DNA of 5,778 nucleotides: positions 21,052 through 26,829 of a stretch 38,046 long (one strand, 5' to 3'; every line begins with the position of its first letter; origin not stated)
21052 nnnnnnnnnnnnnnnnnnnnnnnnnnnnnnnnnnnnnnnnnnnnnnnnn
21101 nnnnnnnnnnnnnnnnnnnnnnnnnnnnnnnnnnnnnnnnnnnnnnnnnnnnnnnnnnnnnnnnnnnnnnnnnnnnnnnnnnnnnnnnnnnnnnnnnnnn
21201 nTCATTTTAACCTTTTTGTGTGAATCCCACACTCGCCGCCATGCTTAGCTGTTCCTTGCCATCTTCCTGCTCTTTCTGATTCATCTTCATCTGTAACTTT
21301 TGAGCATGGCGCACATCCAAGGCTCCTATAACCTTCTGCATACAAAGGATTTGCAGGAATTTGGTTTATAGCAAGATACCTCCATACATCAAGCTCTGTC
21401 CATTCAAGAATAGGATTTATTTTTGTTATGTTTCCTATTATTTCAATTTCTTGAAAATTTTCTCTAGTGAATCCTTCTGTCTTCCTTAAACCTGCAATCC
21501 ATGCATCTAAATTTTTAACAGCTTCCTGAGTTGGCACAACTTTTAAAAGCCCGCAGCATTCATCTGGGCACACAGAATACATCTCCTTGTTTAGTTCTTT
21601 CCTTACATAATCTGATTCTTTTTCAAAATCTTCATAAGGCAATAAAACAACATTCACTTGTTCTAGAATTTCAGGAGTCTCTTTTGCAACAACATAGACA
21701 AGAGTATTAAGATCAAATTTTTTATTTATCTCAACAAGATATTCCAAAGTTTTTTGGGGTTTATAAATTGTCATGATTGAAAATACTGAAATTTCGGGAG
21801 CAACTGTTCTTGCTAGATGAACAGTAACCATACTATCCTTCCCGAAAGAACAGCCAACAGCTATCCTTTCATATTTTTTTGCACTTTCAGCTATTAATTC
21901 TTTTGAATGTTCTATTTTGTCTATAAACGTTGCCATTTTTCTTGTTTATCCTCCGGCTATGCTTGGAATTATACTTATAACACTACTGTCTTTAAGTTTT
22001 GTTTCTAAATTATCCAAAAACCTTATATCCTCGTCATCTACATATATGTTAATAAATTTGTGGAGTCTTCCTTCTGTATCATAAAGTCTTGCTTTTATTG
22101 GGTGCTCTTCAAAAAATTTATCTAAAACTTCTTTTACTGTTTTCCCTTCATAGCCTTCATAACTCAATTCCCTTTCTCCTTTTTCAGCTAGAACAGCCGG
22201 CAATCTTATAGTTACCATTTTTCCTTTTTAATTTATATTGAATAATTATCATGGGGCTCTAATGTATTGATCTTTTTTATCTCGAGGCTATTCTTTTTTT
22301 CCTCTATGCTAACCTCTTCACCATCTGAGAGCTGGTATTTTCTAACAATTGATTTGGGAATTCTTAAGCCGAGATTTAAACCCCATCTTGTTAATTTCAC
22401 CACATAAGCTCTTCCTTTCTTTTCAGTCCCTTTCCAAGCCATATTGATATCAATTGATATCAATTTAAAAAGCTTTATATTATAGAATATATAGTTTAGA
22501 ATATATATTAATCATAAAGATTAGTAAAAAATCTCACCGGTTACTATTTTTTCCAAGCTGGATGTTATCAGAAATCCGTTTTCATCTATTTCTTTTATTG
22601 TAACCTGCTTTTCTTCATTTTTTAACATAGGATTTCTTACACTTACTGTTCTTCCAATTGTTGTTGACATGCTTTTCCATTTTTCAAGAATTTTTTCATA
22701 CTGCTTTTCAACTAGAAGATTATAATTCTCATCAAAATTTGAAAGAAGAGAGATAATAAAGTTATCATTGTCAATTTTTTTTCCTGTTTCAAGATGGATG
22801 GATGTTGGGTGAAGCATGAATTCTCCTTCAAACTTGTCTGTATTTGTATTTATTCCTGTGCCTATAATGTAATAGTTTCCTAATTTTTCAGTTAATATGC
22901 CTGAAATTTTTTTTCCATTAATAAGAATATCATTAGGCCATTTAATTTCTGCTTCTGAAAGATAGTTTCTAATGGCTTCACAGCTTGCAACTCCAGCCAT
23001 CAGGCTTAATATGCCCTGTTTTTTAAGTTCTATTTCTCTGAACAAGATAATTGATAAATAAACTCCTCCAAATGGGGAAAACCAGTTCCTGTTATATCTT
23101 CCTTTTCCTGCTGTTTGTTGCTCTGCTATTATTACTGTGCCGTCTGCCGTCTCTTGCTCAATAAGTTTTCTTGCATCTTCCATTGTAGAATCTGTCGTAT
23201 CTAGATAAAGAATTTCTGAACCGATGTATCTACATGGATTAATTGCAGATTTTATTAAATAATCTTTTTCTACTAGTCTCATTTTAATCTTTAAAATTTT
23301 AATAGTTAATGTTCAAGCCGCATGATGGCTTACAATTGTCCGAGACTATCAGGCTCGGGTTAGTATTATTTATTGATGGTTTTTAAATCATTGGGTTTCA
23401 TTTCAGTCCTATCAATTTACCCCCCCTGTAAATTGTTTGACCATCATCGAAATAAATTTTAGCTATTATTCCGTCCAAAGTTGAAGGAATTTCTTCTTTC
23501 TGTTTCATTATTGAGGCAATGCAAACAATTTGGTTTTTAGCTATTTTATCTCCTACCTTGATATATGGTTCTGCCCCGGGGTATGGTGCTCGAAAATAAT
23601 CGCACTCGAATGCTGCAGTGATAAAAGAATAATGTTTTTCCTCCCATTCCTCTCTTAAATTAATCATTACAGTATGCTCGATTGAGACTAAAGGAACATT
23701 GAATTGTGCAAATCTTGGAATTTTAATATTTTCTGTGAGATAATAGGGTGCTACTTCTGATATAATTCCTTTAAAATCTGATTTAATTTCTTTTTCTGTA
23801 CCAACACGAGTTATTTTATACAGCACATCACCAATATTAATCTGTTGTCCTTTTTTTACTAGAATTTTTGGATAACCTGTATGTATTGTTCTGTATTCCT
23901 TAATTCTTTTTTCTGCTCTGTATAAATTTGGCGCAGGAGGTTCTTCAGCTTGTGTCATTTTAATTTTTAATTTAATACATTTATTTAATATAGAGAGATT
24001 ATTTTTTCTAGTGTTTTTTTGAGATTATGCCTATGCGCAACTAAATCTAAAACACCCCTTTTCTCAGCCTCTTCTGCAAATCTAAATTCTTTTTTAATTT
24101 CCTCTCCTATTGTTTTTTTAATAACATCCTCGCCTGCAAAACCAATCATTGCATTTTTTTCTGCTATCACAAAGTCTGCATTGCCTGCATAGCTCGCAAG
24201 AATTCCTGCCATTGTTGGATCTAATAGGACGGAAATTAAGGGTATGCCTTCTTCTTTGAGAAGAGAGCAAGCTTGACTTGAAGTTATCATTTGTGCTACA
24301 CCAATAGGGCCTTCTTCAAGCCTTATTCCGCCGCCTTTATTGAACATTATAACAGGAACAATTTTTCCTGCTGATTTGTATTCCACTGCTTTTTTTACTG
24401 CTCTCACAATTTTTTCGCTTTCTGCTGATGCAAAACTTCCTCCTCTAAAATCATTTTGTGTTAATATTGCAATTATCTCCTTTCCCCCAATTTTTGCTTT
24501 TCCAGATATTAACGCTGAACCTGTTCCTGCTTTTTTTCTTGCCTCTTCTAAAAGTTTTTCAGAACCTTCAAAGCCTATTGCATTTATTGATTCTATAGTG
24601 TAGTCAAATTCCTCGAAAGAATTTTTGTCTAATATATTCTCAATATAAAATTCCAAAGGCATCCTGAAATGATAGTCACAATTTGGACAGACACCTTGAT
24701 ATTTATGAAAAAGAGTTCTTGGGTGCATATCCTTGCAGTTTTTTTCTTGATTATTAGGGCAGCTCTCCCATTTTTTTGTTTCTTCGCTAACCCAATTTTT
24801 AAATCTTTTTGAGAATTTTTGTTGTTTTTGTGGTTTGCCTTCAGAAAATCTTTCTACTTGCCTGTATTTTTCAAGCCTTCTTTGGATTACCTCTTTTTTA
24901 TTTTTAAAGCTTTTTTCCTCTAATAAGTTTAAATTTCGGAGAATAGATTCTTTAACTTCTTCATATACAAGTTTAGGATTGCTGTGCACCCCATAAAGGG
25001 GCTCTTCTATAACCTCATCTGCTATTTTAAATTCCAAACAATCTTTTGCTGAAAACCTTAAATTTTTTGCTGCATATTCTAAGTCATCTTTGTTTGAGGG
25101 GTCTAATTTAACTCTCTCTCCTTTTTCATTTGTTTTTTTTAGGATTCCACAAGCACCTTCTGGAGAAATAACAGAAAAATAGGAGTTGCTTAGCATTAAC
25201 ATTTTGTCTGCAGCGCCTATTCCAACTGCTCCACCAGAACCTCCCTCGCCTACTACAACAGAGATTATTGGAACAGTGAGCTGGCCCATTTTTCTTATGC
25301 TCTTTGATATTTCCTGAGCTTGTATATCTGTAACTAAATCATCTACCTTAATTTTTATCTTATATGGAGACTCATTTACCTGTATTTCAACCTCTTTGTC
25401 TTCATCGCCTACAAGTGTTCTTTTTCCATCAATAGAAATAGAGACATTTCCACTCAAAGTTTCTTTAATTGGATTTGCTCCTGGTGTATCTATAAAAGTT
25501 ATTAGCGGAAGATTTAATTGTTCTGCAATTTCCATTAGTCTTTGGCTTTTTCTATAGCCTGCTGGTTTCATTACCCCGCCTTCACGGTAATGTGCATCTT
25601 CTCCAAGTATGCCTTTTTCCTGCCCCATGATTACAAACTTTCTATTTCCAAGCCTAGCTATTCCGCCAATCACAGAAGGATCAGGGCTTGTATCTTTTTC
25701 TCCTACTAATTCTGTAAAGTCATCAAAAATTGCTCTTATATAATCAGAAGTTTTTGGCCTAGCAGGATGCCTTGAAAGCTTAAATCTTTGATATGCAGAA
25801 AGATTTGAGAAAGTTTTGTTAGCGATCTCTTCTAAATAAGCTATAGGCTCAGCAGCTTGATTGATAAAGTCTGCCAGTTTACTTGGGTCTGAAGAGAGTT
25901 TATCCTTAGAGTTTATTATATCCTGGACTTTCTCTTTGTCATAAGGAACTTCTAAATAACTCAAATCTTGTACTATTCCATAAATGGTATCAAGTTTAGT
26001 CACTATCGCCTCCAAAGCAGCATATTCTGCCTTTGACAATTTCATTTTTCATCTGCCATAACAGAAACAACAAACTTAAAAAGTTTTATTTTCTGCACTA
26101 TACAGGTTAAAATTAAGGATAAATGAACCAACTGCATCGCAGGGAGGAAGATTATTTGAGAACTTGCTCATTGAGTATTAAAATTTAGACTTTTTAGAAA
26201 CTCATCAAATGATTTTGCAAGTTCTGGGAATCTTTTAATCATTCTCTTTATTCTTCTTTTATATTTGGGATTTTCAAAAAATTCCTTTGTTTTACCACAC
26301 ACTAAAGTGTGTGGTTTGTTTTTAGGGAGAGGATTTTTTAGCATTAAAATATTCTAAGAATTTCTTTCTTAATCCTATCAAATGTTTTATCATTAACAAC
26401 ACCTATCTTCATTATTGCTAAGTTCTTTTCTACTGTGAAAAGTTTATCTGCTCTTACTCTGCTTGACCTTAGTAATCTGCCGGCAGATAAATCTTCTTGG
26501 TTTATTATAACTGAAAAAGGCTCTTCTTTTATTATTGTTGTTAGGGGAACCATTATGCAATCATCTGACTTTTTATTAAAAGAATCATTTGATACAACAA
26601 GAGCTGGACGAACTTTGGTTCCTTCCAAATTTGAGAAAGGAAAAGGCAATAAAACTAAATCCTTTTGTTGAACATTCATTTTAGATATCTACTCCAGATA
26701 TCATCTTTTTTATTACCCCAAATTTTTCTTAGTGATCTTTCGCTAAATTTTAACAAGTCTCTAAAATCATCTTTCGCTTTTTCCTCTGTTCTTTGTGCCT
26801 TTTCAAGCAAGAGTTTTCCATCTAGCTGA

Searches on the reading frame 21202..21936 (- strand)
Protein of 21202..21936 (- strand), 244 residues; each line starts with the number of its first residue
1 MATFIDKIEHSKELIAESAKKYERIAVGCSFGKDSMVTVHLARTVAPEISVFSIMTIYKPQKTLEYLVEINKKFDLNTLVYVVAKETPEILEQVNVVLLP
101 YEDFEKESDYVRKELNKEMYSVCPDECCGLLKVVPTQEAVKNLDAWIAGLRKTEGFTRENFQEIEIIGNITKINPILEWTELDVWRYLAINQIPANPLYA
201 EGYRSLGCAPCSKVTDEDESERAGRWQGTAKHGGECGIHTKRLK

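Call 15: search_protein_families(library=pfam, proteins=[window:21202-21936:-], max_evalue=0.001)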
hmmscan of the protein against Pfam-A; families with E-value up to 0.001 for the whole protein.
window:21202-21936:- (244 aa): 1 family
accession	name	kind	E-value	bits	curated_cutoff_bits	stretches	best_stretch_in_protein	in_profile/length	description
PF01507.26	PAPS_reduct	-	2.4e-42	145.3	22.5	1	25-213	2-174/175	Phosphoadenosine phosphosulfate reductase domain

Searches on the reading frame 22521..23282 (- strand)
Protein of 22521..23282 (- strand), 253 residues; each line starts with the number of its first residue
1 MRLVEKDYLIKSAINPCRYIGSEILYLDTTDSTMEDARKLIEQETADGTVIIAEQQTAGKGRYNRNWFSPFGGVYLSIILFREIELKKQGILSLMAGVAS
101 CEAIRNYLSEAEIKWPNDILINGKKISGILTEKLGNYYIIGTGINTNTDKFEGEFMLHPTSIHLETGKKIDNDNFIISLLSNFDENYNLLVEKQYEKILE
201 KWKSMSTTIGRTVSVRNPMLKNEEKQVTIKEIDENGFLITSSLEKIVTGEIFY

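Call 15: search_protein_families(library=pfam, proteins=[window:22521-23282:-], max_evalue=0.001)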
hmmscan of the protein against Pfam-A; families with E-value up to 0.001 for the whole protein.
window:22521-23282:- (253 aa): 1 family
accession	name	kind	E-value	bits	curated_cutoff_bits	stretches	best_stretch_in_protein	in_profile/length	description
PF03099.24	BPL_LplA_LipB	-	5.6e-20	72.1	21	1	29-142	4-130/133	Biotin/lipoate A/B protein ligase family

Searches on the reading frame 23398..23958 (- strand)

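Call 15: search_protein_families(library=pfam, proteins=[window:23398-23958:-], max_evalue=0.001)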
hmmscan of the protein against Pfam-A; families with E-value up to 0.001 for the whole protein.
window:23398-23958:- (186 aa): 2 families
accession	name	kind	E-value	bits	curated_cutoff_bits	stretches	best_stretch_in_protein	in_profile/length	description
PF00364.28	Biotin_lipoyl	-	1.4e-17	63.7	22.1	1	128-183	16-71/73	Biotin-requiring enzyme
PF13533.13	Biotin_lipoyl_2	-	0.00072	19.8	29.8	0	31-49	13-31/32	Biotin-lipoyl like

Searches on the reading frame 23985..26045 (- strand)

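Call 15: search_protein_families(library=pfam, proteins=[window:23985-26045:-], max_evalue=0.001)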
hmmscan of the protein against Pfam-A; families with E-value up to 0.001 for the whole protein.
window:23985-26045:- (686 aa): 2 families
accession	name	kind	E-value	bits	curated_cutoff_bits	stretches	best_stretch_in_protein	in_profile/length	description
PF03255.19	ACCA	-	3.1e-82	276.6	23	2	59-194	28-163/310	Acetyl co-enzyme A carboxylase carboxyltransferase-like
PF01039.27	Carboxyl_trans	-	4.7e-29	101.8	22.3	3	495-672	26-205/493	Carboxyl transferase domain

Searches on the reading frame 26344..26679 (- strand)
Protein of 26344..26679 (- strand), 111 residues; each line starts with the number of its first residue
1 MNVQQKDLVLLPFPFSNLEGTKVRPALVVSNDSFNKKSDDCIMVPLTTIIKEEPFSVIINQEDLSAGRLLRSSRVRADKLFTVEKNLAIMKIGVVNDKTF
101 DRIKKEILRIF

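Call 15: search_protein_families(library=pfam, proteins=[window:26344-26679:-], max_evalue=0.001)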
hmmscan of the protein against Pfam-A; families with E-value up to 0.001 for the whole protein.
window:26344-26679:- (111 aa): 2 families
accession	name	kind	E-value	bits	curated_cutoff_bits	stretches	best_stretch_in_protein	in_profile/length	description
PF02452.23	PemK_toxin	-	4.5e-18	65.9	23.1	1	5-111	2-109/109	PemK-like, MazF-like toxin of type II toxin-antitoxin system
PF20233.3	DUF6590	-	9.9e-05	22.8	27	1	51-102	101-149/152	Family of unknown function (DUF6590)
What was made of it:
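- Checked: MazF lies at 26344-26679 (call 15).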
